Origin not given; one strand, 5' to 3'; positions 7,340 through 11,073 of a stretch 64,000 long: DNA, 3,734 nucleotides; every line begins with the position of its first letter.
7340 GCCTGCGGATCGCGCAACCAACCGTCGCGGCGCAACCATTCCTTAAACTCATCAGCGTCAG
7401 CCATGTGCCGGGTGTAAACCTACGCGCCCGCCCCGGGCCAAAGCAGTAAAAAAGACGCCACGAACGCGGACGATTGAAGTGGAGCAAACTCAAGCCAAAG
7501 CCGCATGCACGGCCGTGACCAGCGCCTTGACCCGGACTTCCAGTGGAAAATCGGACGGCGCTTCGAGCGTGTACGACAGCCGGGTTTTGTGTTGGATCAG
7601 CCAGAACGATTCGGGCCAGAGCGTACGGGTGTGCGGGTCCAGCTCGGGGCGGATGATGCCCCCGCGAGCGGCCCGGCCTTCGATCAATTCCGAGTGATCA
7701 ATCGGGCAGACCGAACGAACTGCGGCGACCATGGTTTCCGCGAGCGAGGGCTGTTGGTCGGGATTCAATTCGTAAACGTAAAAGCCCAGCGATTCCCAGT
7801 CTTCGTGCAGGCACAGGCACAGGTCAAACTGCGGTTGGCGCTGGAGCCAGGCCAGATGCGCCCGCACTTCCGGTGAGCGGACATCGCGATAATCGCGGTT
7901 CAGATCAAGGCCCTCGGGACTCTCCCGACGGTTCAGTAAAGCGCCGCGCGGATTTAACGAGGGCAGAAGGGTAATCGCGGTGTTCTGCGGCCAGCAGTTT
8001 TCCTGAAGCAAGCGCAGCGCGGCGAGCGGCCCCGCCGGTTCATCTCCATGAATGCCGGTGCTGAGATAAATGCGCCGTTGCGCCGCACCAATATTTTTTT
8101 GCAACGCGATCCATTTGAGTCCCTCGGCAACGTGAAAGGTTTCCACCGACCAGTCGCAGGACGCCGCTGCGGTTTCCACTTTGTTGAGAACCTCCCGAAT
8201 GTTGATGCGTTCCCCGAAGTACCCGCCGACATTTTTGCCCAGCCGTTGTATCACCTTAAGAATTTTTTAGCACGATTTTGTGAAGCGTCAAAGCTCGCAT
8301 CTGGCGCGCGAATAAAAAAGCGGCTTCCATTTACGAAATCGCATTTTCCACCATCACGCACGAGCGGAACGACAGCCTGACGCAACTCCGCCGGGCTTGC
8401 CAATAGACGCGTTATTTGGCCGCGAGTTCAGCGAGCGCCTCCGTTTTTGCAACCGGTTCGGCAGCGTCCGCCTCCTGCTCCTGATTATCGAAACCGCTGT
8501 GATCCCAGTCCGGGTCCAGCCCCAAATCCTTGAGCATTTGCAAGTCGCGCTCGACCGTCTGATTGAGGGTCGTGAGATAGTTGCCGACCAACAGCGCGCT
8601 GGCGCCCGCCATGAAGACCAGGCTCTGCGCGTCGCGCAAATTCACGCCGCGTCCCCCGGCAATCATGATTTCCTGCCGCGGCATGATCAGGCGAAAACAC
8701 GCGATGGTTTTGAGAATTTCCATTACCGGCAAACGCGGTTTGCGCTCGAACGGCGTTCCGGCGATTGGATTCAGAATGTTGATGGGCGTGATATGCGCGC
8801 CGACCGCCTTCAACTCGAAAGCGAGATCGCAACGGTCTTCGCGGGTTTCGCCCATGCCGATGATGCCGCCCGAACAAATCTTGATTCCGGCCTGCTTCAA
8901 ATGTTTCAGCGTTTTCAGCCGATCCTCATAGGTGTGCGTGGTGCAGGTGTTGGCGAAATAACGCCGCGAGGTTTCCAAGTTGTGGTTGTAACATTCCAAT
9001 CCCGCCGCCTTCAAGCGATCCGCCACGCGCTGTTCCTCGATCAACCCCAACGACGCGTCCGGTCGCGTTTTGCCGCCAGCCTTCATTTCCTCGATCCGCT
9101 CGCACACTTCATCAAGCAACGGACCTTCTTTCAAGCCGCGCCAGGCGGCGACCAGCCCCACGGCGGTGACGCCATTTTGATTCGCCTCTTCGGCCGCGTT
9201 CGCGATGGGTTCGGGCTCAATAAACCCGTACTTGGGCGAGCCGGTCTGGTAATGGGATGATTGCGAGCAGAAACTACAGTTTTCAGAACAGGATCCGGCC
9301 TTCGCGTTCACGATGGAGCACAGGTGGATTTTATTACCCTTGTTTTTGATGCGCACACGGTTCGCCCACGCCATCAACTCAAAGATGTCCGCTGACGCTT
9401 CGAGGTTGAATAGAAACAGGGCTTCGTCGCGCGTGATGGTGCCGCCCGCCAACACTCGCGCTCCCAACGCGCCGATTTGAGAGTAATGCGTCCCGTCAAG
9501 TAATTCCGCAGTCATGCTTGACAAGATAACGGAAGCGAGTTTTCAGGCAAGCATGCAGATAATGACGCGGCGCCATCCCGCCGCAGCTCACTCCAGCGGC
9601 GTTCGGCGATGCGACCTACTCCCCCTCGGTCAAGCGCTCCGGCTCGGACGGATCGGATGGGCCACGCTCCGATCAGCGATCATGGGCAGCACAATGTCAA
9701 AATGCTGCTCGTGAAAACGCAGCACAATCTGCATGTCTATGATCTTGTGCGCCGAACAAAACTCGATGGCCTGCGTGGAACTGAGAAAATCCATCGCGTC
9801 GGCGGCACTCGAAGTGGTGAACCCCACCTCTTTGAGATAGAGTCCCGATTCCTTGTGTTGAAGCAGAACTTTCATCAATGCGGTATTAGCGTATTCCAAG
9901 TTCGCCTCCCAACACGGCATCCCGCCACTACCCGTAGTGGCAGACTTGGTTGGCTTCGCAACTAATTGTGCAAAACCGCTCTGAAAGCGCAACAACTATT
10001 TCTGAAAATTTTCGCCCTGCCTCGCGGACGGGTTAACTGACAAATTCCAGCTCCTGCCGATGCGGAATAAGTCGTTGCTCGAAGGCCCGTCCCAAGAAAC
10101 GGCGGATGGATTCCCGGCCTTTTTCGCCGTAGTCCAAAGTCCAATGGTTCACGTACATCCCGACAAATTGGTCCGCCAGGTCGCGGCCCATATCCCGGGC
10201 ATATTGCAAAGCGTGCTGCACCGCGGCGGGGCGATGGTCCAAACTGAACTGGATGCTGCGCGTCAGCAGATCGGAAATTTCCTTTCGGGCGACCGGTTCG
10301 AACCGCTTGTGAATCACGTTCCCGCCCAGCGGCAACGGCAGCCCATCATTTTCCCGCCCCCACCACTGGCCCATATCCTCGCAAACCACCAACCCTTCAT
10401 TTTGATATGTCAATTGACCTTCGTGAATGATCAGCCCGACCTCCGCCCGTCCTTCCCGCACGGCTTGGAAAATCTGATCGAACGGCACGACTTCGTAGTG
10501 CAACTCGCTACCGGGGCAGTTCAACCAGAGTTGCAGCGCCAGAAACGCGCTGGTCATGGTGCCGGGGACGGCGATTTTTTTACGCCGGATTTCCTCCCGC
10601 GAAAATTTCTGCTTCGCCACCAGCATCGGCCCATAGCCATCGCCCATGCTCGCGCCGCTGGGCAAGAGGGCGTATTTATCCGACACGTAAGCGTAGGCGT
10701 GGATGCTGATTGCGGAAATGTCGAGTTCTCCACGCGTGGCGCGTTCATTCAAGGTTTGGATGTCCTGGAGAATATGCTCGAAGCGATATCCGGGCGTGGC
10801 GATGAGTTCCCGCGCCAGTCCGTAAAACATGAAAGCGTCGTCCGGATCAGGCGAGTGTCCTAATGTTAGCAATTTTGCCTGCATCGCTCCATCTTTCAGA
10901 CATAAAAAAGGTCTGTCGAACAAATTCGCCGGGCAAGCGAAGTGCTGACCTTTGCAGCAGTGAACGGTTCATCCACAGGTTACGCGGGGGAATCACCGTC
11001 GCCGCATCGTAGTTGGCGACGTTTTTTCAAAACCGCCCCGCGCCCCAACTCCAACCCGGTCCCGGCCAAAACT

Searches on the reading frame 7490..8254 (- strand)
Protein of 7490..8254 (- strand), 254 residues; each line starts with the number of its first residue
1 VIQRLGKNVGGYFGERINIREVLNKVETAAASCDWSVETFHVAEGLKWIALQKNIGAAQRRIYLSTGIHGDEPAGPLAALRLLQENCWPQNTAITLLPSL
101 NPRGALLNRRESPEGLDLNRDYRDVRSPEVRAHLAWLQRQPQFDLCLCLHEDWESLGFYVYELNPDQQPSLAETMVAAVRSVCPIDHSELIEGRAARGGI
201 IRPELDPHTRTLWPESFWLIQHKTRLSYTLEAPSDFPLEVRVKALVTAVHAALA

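Call 37: search_protein_families(library=pfam, proteins=[window:7490-8254:-], max_evalue=0.01)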
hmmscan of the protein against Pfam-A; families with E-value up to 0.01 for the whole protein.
window:7490-8254:- (254 aa): 3 families
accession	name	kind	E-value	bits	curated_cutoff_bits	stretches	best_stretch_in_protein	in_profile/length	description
PF24827.1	AstE_AspA_cat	-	2.8e-09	37.3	25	1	59-171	2-125/192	Succinylglutamate desuccinylase/Aspartoacylase catalytic domain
PF10994.13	DUF2817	-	7.9e-06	26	23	1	57-128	49-124/341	Protein of unknown function (DUF2817)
PF00246.29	Peptidase_M14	-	5.6e-05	23.3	21.6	1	57-125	44-136/286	Zinc carboxypeptidase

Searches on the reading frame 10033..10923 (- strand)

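Call 37: search_protein_families(library=pfam, proteins=[window:10033-10923:-], max_evalue=0.01)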
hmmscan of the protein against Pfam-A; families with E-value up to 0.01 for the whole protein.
window:10033-10923:- (296 aa): 2 families
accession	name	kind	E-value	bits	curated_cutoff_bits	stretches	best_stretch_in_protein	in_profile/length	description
PF02621.19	VitK2_biosynth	-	9.2e-74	248.5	26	1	19-282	1-252/252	Menaquinone biosynthesis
PF12974.12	Phosphonate-bd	-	0.0013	18.6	27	1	36-220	19-213/242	ABC transporter, phosphonate, periplasmic substrate-binding protein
